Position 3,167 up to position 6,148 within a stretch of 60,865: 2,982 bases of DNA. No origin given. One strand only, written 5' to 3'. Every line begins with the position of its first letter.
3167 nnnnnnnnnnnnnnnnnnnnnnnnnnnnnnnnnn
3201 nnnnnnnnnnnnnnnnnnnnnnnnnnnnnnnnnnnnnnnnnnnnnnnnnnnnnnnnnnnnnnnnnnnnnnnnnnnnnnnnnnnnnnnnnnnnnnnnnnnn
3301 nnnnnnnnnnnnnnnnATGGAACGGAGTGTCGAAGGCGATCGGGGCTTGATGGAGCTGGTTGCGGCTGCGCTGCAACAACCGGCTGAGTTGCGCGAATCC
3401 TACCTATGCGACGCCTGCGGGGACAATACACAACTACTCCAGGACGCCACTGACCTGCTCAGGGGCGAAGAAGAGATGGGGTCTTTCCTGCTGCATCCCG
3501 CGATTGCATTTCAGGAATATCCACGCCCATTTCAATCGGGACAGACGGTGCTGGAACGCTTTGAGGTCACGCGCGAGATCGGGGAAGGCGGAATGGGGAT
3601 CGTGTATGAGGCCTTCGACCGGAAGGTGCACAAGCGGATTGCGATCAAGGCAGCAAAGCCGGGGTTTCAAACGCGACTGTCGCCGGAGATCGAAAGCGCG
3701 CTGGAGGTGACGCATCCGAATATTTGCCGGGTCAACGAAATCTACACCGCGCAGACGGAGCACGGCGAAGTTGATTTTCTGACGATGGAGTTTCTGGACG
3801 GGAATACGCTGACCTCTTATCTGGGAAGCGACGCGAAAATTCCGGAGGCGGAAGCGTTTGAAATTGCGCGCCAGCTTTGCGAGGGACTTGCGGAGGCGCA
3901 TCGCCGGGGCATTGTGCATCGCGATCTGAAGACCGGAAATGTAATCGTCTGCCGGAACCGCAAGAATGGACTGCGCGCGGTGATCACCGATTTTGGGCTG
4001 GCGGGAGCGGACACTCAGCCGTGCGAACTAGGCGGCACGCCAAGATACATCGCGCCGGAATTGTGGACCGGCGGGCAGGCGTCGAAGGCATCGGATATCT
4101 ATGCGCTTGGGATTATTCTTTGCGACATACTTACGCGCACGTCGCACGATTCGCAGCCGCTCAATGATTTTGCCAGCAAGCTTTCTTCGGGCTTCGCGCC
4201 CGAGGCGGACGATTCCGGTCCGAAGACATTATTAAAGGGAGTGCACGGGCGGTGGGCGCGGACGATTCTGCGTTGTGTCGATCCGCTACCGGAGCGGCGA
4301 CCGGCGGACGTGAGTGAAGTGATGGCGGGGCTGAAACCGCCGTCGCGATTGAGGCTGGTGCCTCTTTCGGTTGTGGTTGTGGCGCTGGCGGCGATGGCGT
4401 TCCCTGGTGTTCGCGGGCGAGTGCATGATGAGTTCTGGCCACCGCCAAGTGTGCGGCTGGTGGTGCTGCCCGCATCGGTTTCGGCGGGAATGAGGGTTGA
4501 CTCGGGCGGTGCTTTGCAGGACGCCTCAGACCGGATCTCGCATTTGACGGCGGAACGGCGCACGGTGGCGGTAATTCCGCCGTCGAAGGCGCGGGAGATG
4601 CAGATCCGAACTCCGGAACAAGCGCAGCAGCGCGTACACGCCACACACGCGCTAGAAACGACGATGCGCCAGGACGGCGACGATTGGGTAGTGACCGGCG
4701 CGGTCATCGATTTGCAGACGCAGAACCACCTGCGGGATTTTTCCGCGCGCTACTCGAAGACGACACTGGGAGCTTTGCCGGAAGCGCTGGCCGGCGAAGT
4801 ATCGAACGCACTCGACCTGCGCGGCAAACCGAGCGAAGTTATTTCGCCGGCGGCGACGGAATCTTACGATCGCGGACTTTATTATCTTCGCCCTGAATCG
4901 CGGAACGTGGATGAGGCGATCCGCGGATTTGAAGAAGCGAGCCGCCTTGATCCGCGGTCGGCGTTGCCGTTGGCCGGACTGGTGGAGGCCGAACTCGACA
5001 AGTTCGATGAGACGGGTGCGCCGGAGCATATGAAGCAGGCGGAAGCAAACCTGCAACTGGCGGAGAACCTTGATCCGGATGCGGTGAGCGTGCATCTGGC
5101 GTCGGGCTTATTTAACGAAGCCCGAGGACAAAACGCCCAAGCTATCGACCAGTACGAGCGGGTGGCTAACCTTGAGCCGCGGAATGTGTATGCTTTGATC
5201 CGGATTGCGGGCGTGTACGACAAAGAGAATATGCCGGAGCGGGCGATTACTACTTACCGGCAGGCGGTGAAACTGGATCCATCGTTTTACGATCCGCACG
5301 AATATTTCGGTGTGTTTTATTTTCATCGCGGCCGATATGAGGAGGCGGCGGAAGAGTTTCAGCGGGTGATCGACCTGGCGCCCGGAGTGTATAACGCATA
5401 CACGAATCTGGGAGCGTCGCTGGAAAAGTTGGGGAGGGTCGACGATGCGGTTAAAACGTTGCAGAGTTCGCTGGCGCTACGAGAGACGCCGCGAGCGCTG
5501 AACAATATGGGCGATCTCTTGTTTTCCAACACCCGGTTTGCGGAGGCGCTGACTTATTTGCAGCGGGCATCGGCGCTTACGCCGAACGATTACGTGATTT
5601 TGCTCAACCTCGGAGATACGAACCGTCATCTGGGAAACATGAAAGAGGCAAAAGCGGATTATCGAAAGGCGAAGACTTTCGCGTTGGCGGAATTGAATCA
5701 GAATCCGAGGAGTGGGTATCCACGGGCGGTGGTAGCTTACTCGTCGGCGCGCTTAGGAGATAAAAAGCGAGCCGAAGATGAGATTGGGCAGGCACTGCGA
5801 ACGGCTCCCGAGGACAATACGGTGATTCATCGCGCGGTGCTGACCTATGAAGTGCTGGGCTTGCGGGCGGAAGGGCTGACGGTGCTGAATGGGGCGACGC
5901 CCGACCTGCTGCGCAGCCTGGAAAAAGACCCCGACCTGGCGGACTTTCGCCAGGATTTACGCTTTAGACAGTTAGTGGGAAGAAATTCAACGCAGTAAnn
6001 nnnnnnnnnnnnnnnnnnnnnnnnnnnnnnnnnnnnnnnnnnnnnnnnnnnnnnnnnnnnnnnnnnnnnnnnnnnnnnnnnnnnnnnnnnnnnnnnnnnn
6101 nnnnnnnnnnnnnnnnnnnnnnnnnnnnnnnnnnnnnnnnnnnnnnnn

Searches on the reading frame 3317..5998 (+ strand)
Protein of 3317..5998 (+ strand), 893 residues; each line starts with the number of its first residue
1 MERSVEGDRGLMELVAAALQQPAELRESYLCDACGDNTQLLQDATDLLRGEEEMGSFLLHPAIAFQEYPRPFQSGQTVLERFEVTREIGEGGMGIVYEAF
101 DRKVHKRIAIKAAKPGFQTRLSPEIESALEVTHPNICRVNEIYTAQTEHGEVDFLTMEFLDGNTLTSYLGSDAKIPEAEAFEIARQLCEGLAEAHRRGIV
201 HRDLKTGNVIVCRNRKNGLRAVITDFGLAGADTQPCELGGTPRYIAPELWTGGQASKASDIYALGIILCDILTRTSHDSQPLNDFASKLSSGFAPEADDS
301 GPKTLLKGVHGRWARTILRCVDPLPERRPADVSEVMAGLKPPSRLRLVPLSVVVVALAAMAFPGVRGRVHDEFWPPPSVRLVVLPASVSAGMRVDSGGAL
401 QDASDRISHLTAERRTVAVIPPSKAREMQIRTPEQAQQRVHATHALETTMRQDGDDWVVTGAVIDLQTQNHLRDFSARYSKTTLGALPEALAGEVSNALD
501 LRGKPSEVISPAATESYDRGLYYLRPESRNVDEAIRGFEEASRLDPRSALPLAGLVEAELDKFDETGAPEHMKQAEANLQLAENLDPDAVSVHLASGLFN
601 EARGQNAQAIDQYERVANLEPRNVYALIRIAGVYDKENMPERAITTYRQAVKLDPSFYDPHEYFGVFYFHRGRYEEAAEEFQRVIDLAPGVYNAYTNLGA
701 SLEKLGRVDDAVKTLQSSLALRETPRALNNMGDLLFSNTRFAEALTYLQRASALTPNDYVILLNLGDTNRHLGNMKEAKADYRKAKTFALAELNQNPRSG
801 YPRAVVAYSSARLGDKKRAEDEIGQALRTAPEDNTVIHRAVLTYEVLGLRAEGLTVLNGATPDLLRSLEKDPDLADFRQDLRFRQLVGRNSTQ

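Call 10: search_protein_families(library=pfam, proteins=[window:3317-5998:+], max_evalue=0.01)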
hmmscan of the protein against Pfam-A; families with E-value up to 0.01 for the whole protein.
window:3317-5998:+ (893 aa): 24 families
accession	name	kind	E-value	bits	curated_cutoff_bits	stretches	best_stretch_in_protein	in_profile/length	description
PF00069.31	Pkinase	-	1.4e-36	126.7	31.7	1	82-276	1-195/263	Protein kinase domain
PF07719.23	TPR_2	-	1e-32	109.9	27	2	725-758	1-34/34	Tetratricopeptide repeat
PF00515.34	TPR_1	-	1.6e-28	97.8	27.8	2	625-657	2-34/34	Tetratricopeptide repeat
PF13181.12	TPR_8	-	3.5e-25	86.4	25.7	2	626-656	3-33/34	Tetratricopeptide repeat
PF07714.23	PK_Tyr_Ser-Thr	-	7.5e-25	88.1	23.1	1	83-329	2-249/258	Protein tyrosine and serine/threonine kinase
PF13432.12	TPR_16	-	4.6e-24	84.9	32.7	4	640-690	13-63/65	Tetratricopeptide repeat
PF13414.12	TPR_11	-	1.1e-23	83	26.8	3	668-706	4-42/42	TPR repeat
PF13424.12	TPR_12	-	2.1e-19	69.9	30.1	3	693-754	4-74/77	Tetratricopeptide repeat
PF13431.12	TPR_17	-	2.2e-19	68.5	24.4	2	647-677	2-32/34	Tetratricopeptide repeat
PF14559.12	TPR_19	-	9.8e-18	64.7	25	3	670-720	3-53/68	Tetratricopeptide repeat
PF13428.12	TPR_14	-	1.3e-17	63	23.5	0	726-767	2-43/44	Tetratricopeptide repeat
PF13174.12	TPR_6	-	1.7e-13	50.7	26.3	0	625-655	1-31/33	Tetratricopeptide repeat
PF13176.12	TPR_7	-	3.3e-13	49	27.9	0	694-725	1-32/36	Tetratricopeptide repeat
PF23914.1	TPR_CcmH_CycH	-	2.2e-09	37.8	42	1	528-622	63-153/158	Cytochrome c-type biogenesis protein H TPR domain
PF13371.12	TPR_9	-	2.5e-08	34.3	35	0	637-689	8-60/73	Tetratricopeptide repeat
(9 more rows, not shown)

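Call 15: find_related_loci(query=window:3317-5998:+, collection=genome_contigs, flank=6000)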
Query window:3317-5998:+ (893 aa) in genome_contigs; peptide patterns used: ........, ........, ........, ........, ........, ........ (x = any residue, [..] = any of these).
85 stretches matched a pattern; 35 encode a relative of the query (tblastn E <= 1e-3); 35 distinct loci.
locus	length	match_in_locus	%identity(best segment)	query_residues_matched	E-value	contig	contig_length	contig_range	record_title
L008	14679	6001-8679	91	1-893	0e+0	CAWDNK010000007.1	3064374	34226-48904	MAG: uncultured Acidobacteriaceae bacterium isolate MFD03399.bin.1.20 genome assembly, contig: contig_8216, whole genome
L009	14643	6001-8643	52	3-890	0e+0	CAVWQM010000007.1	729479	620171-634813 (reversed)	MAG: uncultured Acidobacteriaceae bacterium isolate MFD04967.bin.1.10 genome assembly, contig: contig_23070, whole genom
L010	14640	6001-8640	52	4-890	0e+0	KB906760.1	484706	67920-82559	Acidobacteriaceae bacterium KBS 89 genomic scaffold G003DRAFT_scaffold00007.7, whole genome shotgun sequence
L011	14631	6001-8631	52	8-891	0e+0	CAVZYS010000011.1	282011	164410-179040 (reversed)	MAG: uncultured Acidobacteriaceae bacterium isolate MFD06435.bin.1.192 genome assembly, contig: contig_14016, whole geno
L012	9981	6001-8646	50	1-892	0e+0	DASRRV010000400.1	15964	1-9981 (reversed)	MAG TPA_asm: Candidatus Sulfotelmatobacter sp. isolate SMAG_U5163 k141_1883400, whole genome shotgun sequence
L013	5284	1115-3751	50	1-890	0e+0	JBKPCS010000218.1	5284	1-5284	MAG: bacterium isolate GB_EKS_MAG_00045 GB_EKS_000000088860, whole genome shotgun sequence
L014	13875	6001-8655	48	1-890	0e+0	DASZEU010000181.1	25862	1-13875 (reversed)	MAG TPA_asm: Candidatus Angelobacter sp. isolate SMAG_U6502 k141_3644614, whole genome shotgun sequence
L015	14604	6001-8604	48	8-886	0e+0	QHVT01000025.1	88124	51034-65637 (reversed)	MAG: Acidobacteria bacterium isolate gp7 AA8 14_0903_02_30cm_scaffold_73_curated, whole genome shotgun sequence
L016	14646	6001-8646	46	6-890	0e+0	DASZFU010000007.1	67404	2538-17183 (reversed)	MAG TPA_asm: Candidatus Angelobacter sp. isolate SMAG_U6530 k141_1792339, whole genome shotgun sequence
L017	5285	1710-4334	44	1-893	0e+0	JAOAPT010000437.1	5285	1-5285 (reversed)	MAG: Candidatus Solibacter sp. isolate RYN_21 scaffold_1686880, whole genome shotgun sequence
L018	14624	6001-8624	49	4-887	0e+0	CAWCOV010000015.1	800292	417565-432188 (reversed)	MAG: uncultured Acidobacteriaceae bacterium isolate MFD04967.bin.1.193 genome assembly, contig: contig_28083, whole geno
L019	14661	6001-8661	42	1-887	0e+0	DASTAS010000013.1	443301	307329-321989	MAG TPA_asm: Candidatus Angelobacter sp. isolate SMAG_U743 k141_1649502, whole genome shotgun sequence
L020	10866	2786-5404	43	6-887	0e+0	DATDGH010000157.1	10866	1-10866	MAG TPA_asm: Candidatus Angelobacter sp. isolate SMAG_U247 k141_8900, whole genome shotgun sequence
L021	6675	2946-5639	41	1-886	0e+0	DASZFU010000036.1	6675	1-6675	MAG TPA_asm: Candidatus Angelobacter sp. isolate SMAG_U6530 k141_2451893, whole genome shotgun sequence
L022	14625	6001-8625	37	8-893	2e-158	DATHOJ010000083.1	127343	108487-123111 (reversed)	MAG TPA_asm: Bryobacteraceae bacterium isolate SMAG_U12681 k141_4767198, whole genome shotgun sequence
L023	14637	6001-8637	36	6-893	1e-156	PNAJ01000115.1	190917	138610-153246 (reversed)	MAG: Bryobacterales bacterium isolate palsa_187 73.20110800_P1D.42_contig_257, whole genome shotgun sequence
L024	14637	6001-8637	37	8-887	1e-153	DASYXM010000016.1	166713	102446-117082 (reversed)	MAG TPA_asm: Bryobacteraceae bacterium isolate SMAG_U6308 k141_410970, whole genome shotgun sequence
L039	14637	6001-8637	36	1-893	7e-162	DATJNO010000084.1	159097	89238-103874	MAG TPA_asm: Bryobacteraceae bacterium isolate SMAG_U14863 k141_2817766, whole genome shotgun sequence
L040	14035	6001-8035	52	8-847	2e-77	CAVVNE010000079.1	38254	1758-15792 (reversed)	MAG: Bryobacterales bacterium isolate MFD09222.bin.2.110 genome assembly, contig: contig_185215, whole genome shotgun se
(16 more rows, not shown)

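Call 18: search_protein_families(library=ncbifam, proteins=[window:3317-5998:+], max_evalue=0.1)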
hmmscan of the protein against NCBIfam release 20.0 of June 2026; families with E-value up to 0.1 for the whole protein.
window:3317-5998:+ (893 aa): 50 families (the best 25 are shown)
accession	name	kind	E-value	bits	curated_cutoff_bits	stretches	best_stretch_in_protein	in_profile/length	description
NF033483.0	PknB_PASTA_kin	equivalog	9.9e-47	160.2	450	1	75-274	2-204/563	Stk1 family PASTA domain-containing Ser/Thr kinase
NF047741.1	antiphage_MADS6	equivalog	2.4e-35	122.2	460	2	70-191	485-604/612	methylation-associated defense system protein kinase MAD6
NF052427.1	StpK7MSMEG_1200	equivalog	3.1e-25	88.7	900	1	80-275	7-206/601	serine/threonine protein kinase StpK7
NF038150.1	lanthi_synth_IV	equivalog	1e-24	86.9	650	1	75-342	184-456/851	class IV lanthionine synthetase LanL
NF009651.0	PRK13184.1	equivalog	3.1e-24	85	839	1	79-273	1-226/932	serine/threonine-protein kinase PknD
TIGR02521.1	type_IV_pilW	equivalog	3.2e-23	82.5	154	2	630-779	71-223/234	type IV pilus biogenesis/stability protein PilW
TIGR03903.1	TOMM_kin_cyc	equivalog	1.7e-22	79.1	705.75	1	119-273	23-184/1267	TOMM system kinase/cyclase fusion protein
TIGR02917.1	PEP_TPR_lipo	equivalog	7.6e-22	77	312.2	2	637-786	274-424/899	XrtA/PEP-CTERM system TPR-repeat protein PrsT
NF040959.1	MamA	equivalog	3.6e-19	69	200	3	600-724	47-171/204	magnetosome protein MamA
NF033442.0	BREX_PglW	equivalog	6.8e-15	53.9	990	1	44-271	476-703/1391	BREX system serine/threonine kinase PglW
TIGR00990.1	3a0801s09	subfamily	1.9e-14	53.2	757.25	1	573-800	315-542/615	mitochondrial import receptor subunit TOM70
NF033762.1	social_mot_Tgl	equivalog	1.1e-12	47.9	225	2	578-717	88-229/252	social motility TPR repeat lipoprotein Tgl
NF047558.1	TPR_END_plus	domain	4e-12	45.9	32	1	862-887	30-55/56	TPR end-of-group domain-containing protein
TIGR02552.1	LcrH_SycD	equivalog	1.4e-11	44.3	104.8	2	669-756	29-117/136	SycD/LcrH family type III secretion system chaperone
NF038151.1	lanthi_synth_III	equivalog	1.9e-10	39.8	575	1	84-272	224-423/833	class III lanthionine synthetase LanKC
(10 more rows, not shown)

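Call 20: find_related_loci(query=window:3317-5998:+, collection=metagenome_contigs, flank=5000)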
Query window:3317-5998:+ (893 aa) in metagenome_contigs; peptide patterns used: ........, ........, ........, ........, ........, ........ (x = any residue, [..] = any of these).
172 stretches matched a pattern; 94 encode a relative of the query (tblastn E <= 1e-3); the best 80 are kept; 80 distinct loci.
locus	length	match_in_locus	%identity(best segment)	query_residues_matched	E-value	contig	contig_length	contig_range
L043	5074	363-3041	92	1-893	0e+0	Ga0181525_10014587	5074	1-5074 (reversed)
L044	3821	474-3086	53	1-887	0e+0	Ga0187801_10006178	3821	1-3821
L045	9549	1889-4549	54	1-889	0e+0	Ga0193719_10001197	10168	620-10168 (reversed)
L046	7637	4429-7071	51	1-889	0e+0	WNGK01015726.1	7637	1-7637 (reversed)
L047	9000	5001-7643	52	1-888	0e+0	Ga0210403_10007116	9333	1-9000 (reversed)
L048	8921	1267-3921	51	1-892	0e+0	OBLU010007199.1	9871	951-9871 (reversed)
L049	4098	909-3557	50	1-891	0e+0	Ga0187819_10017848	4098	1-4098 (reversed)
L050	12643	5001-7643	50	1-888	0e+0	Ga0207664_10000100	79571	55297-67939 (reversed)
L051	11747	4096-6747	50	1-889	0e+0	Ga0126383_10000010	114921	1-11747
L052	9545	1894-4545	50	1-889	0e+0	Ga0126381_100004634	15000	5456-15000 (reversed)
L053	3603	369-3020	50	1-889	0e+0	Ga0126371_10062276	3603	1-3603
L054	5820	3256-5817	51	1-862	0e+0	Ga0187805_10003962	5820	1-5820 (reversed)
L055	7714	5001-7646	50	1-889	0e+0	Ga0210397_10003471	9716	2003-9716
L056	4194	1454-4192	49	1-886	0e+0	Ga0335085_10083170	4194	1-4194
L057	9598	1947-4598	49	1-892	0e+0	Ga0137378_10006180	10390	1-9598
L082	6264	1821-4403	37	8-893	1e-154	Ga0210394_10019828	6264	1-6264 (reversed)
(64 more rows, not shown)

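Call 37: search_protein_families(library=pfam, proteins=[L039:8890-9408:+, L024:8895-9521:+, L082:4421-4771:+, L023:8654-9055:+], max_evalue=0.01)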
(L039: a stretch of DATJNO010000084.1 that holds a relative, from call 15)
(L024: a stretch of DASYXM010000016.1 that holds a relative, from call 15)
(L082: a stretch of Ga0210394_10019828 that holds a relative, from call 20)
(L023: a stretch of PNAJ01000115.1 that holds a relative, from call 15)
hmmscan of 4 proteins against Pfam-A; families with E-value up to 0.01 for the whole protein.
L039:8890-9408:+ (172 aa): 2 families
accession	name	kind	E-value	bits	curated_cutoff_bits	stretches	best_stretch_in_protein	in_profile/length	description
PF12385.14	Peptidase_C70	-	2.1e-10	41.1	19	1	5-155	8-136/141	Papain-like cysteine protease AvrRpt2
PF13529.12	Peptidase_C39_2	-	0.00019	22.5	24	1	6-130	3-132/143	Peptidase_C39 like family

L024:8895-9521:+ (208 aa): 2 families
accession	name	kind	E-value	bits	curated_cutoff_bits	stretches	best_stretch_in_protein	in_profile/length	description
PF13529.12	Peptidase_C39_2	-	7.4e-06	27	24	1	23-164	3-142/143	Peptidase_C39 like family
PF12385.14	Peptidase_C70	-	0.00068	20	19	1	22-163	8-122/141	Papain-like cysteine protease AvrRpt2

L082:4421-4771:+ (116 aa): 0 families

L023:8654-9055:+ (133 aa): 0 families

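Call 49: find_homologous_proteins(query=window:3317-5995:+, max_evalue=1e-100)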
Query window:3317-5995:+ (893 aa): 1285 proteins with E <= 1e-100 among 8000 candidates; the best 120 are listed.
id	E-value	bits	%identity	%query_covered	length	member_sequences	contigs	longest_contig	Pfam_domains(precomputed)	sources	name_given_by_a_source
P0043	0.0e+0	1845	91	100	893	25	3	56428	PF13431.13,PF23914.2,PF13414.13,PF13176.13,PF13428.13,PF25064.2,PF13374.13,PF14559.13,PF07714.24,PF00069.32,PF13371.13,PF00515.35,PF03109.23,PF12895.14,PF13424.13,PF21033.5,PF13432.13,PF13181.13,PF07719.24,PF01636.30,PF13174.13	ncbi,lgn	ncbi:MAG: protein kinase [Terriglobales bacterium]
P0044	0.0e+0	1553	77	100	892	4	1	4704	PF13431.13,PF23914.2,PF13414.13,PF13176.13,PF13428.13,PF25064.2,PF13374.13,PF14559.13,PF07714.24,PF00069.32,PF13371.13,PF00515.35,PF12895.14,PF13424.13,PF21033.5,PF13432.13,PF13181.13,PF07719.24,PF13174.13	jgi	jgi:eukaryotic-like serine/threonine-protein kinase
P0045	0.0e+0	1239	64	98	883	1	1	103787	PF13431.13,PF23914.2,PF13414.13,PF13176.13,PF13428.13,PF25064.2,PF13374.13,PF14559.13,PF07714.24,PF00069.32,PF13371.13,PF00515.35,PF03109.23,PF12895.14,PF13424.13,PF21033.5,PF13432.13,PF13181.13,PF07719.24,PF01636.30,PF13174.13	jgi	jgi:serine/threonine protein kinase/tetratricopeptide (TPR) repeat protein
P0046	0.0e+0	1230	62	100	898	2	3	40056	PF13431.13,PF23914.2,PF13414.13,PF13176.13,PF13428.13,PF25064.2,PF13374.13,PF14559.13,PF07714.24,PF00069.32,PF00515.35,PF13424.13,PF21033.5,PF13432.13,PF13181.13,PF07719.24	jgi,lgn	jgi:serine/threonine protein kinase/tetratricopeptide (TPR) repeat protein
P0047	0.0e+0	1226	62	100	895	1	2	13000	PF13431.13,PF23914.2,PF13414.13,PF13176.13,PF13428.13,PF25064.2,PF13374.13,PF14559.13,PF07714.24,PF00069.32,PF13371.13,PF00515.35,PF12895.14,PF13424.13,PF21033.5,PF13432.13,PF13429.13,PF13181.13,PF07719.24,PF13174.13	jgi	jgi:serine/threonine protein kinase/tetratricopeptide (TPR) repeat protein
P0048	0.0e+0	1213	61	100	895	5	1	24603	PF13431.13,PF23914.2,PF13414.13,PF13176.13,PF13428.13,PF25064.2,PF14559.13,PF07714.24,PF00069.32,PF00515.35,PF13424.13,PF21033.5,PF13432.13,PF13429.13,PF13181.13,PF07719.24,PF01636.30,PF13174.13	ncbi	-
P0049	0.0e+0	1207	61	100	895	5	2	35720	PF13431.13,PF23914.2,PF13414.13,PF13176.13,PF13428.13,PF13374.13,PF14559.13,PF07714.24,PF00069.32,PF13371.13,PF00515.35,PF13424.13,PF21033.5,PF13432.13,PF13181.13,PF07719.24,PF01636.30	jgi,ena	jgi:eukaryotic-like serine/threonine-protein kinase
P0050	0.0e+0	1206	61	100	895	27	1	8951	PF13431.13,PF23914.2,PF13414.13,PF13176.13,PF13428.13,PF25064.2,PF13374.13,PF14559.13,PF07714.24,PF00069.32,PF13371.13,PF00515.35,PF13424.13,PF21033.5,PF13432.13,PF13181.13,PF07719.24,PF01636.30,PF13174.13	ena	-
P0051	0.0e+0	1204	61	100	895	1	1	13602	PF13431.13,PF23914.2,PF13414.13,PF13176.13,PF13428.13,PF25064.2,PF13374.13,PF14559.13,PF07714.24,PF00069.32,PF13371.13,PF00515.35,PF13424.13,PF21033.5,PF13432.13,PF13429.13,PF13181.13,PF07719.24,PF01636.30,PF13174.13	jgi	jgi:serine/threonine protein kinase/tetratricopeptide (TPR) repeat protein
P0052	0.0e+0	1199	61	100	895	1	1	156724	PF13431.13,PF23914.2,PF13414.13,PF13176.13,PF13428.13,PF25064.2,PF14559.13,PF07714.24,PF00069.32,PF00515.35,PF13424.13,PF21033.5,PF13432.13,PF13181.13,PF07719.24,PF01636.30,PF13174.13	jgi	jgi:eukaryotic-like serine/threonine-protein kinase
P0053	0.0e+0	1182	60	100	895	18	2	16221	PF13431.13,PF23914.2,PF13414.13,PF13176.13,PF13428.13,PF25064.2,PF13374.13,PF14559.13,PF07714.24,PF00069.32,PF13371.13,PF00515.35,PF13424.13,PF21033.5,PF13432.13,PF13429.13,PF13181.13,PF07719.24,PF01636.30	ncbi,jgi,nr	ncbi:MAG: hypothetical protein DMG96_39080 [Acidobacteria bacterium]|nr:MAG: hypothetical protein DM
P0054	0.0e+0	1173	60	100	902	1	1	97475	PF13431.13,PF23914.2,PF13414.13,PF13176.13,PF13428.13,PF13374.13,PF14559.13,PF24575.2,PF07714.24,PF00069.32,PF00515.35,PF13424.13,PF21033.5,PF13432.13,PF13429.13,PF13181.13,PF07719.24,PF01636.30,PF13174.13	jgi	jgi:eukaryotic-like serine/threonine-protein kinase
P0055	0.0e+0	1169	60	100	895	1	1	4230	PF13431.13,PF23914.2,PF13414.13,PF13176.13,PF13428.13,PF13374.13,PF14559.13,PF07714.24,PF00069.32,PF13371.13,PF00515.35,PF12895.14,PF13424.13,PF21033.5,PF13432.13,PF13181.13,PF07719.24,PF13174.13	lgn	-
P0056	0.0e+0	1165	60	99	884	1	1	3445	PF13431.13,PF23914.2,PF13414.13,PF13176.13,PF13428.13,PF25064.2,PF13374.13,PF14559.13,PF07714.24,PF00069.32,PF00515.35,PF12895.14,PF13424.13,PF21033.5,PF13432.13,PF13429.13,PF13181.13,PF07719.24,PF01636.30,PF13174.13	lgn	-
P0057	0.0e+0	1155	59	99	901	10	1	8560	PF13431.13,PF23914.2,PF13414.13,PF13176.13,PF13428.13,PF25064.2,PF13374.13,PF14559.13,PF07714.24,PF00069.32,PF13371.13,PF00515.35,PF13424.13,PF21033.5,PF13432.13,PF13429.13,PF13181.13,PF07719.24,PF01636.30,PF13174.13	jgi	-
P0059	0.0e+0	1153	59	100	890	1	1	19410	PF13431.13,PF23914.2,PF13414.13,PF13176.13,PF13428.13,PF25064.2,PF13374.13,PF14559.13,PF07714.24,PF00069.32,PF13371.13,PF00515.35,PF13424.13,PF21033.5,PF13432.13,PF13181.13,PF07719.24,PF01636.30,PF13174.13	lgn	-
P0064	0.0e+0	1136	58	100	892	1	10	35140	PF13431.13,PF23914.2,PF13414.13,PF13176.13,PF13428.13,PF25064.2,PF13374.13,PF14559.13,PF07714.24,PF00069.32,PF00515.35,PF12895.14,PF13424.13,PF21033.5,PF13432.13,PF13181.13,PF07719.24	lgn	-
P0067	0.0e+0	1131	58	100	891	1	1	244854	PF03704.24,PF13431.13,PF23914.2,PF13414.13,PF13176.13,PF13428.13,PF25064.2,PF13374.13,PF14559.13,PF24575.2,PF07714.24,PF00069.32,PF13371.13,PF00515.35,PF03109.23,PF13424.13,PF21033.5,PF13432.13,PF13429.13,PF13181.13,PF07719.24,PF13174.13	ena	-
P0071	0.0e+0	1108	57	100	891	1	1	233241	PF13431.13,PF23914.2,PF13414.13,PF13176.13,PF13428.13,PF13374.13,PF14559.13,PF24575.2,PF07714.24,PF00069.32,PF00515.35,PF13424.13,PF21033.5,PF13432.13,PF13181.13,PF07719.24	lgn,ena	-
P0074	0.0e+0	1060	56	100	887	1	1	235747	PF13431.13,PF23914.2,PF13414.13,PF13176.13,PF13428.13,PF13374.13,PF14559.13,PF07714.24,PF00069.32,PF13371.13,PF00515.35,PF13424.13,PF21033.5,PF13432.13,PF13429.13,PF13181.13,PF07719.24,PF01636.30,PF13174.13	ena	-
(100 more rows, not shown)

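Call 50: find_encoding_contigs(protein=P0044, flank=4000, max_places=2)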
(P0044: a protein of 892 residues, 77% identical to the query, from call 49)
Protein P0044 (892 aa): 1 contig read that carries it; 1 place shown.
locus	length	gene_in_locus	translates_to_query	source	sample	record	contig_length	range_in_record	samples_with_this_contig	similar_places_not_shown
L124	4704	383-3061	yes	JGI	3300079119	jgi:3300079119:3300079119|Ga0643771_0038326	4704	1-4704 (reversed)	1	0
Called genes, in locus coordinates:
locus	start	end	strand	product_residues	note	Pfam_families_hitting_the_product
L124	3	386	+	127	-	?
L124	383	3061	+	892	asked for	PF00069:Pkinase, PF07714:PK_Tyr_Ser-Thr, PF13374:TPR_10 (faint), PF13428:TPR_14 (faint), PF13432:TPR_16 (weak), PF13414:TPR_11 (weak), PF13424:TPR_12 (weak), PF13432:TPR_16 (weak), +12 more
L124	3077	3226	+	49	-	-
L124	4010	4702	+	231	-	?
